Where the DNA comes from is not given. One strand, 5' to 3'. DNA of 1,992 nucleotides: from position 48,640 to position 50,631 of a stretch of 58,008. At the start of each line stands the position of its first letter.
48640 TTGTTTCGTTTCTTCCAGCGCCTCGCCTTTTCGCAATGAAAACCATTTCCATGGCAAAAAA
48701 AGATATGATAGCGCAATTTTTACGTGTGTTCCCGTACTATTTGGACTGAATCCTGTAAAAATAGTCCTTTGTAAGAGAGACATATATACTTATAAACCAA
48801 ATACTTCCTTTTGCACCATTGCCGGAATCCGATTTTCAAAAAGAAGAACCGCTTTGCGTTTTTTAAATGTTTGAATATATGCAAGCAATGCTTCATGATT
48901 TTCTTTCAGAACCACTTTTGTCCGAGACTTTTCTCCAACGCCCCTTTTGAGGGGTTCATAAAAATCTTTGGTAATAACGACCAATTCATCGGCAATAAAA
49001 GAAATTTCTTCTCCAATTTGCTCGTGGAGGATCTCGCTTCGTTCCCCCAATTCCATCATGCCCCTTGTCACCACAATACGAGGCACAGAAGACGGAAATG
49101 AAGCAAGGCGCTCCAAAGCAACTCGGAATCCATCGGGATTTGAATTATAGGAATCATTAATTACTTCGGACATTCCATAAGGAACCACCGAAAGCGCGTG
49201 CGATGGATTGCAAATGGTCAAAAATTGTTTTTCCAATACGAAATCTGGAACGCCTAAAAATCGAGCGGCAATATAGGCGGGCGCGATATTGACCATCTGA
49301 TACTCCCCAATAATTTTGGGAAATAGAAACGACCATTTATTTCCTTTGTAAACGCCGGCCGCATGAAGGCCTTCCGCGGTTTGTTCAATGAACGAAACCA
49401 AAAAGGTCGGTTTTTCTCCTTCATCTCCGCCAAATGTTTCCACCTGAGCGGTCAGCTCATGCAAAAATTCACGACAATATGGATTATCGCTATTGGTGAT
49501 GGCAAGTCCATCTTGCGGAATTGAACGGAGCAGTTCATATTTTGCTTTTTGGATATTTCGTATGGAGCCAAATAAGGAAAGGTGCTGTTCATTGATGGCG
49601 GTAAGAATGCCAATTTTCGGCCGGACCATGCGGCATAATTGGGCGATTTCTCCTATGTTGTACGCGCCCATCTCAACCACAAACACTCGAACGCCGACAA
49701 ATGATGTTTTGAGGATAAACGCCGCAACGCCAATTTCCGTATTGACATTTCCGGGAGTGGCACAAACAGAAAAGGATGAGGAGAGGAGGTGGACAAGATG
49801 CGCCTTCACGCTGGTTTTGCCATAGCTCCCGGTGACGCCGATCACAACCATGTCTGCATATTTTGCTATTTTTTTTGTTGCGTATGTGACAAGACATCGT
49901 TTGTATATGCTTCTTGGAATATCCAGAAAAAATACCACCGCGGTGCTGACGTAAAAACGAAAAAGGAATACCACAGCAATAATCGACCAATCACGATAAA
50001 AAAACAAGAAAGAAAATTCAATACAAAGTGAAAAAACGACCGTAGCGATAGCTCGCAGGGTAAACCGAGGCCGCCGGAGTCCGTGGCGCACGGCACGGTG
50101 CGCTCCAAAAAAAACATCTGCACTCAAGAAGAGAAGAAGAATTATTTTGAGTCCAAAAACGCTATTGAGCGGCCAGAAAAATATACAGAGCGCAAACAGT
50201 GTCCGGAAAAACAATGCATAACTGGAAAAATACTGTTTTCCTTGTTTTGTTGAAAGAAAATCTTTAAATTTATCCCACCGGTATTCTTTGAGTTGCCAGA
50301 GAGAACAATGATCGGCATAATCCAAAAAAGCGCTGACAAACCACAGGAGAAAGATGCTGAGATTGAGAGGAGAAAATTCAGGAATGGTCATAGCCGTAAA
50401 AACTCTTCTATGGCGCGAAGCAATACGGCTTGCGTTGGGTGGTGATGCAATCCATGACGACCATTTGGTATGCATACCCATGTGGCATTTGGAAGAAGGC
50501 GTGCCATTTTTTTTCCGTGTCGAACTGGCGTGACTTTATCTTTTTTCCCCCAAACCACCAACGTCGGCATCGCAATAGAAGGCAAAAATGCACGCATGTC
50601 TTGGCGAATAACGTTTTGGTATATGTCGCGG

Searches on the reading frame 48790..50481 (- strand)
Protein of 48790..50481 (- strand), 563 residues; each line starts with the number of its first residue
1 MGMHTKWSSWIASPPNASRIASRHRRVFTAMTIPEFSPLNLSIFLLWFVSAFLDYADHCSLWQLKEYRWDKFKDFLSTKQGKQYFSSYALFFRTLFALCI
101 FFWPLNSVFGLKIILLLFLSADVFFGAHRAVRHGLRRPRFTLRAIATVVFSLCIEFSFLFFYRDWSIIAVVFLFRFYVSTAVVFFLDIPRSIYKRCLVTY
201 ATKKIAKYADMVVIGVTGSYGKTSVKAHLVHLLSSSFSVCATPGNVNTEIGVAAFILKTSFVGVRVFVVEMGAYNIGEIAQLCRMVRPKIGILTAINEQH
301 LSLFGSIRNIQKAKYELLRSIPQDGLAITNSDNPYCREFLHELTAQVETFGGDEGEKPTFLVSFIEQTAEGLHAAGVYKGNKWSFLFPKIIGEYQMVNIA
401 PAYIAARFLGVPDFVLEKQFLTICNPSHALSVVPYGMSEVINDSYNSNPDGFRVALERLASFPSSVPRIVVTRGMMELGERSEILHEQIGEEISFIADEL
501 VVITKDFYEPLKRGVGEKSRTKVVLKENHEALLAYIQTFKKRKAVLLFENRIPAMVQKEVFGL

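Call 61: search_protein_families(library=pfam, proteins=[window:48790-50481:-], max_evalue=0.00001)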
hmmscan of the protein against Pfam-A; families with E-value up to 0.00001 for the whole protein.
window:48790-50481:- (563 aa): 2 families
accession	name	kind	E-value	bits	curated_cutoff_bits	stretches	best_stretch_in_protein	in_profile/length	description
PF08245.18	Mur_ligase_M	-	5.2e-33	115.1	24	1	216-405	1-199/200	Mur ligase middle domain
PF02875.26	Mur_ligase_C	-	2.3e-10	41.8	28.4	1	439-547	13-123/127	Mur ligase, glutamate ligase domain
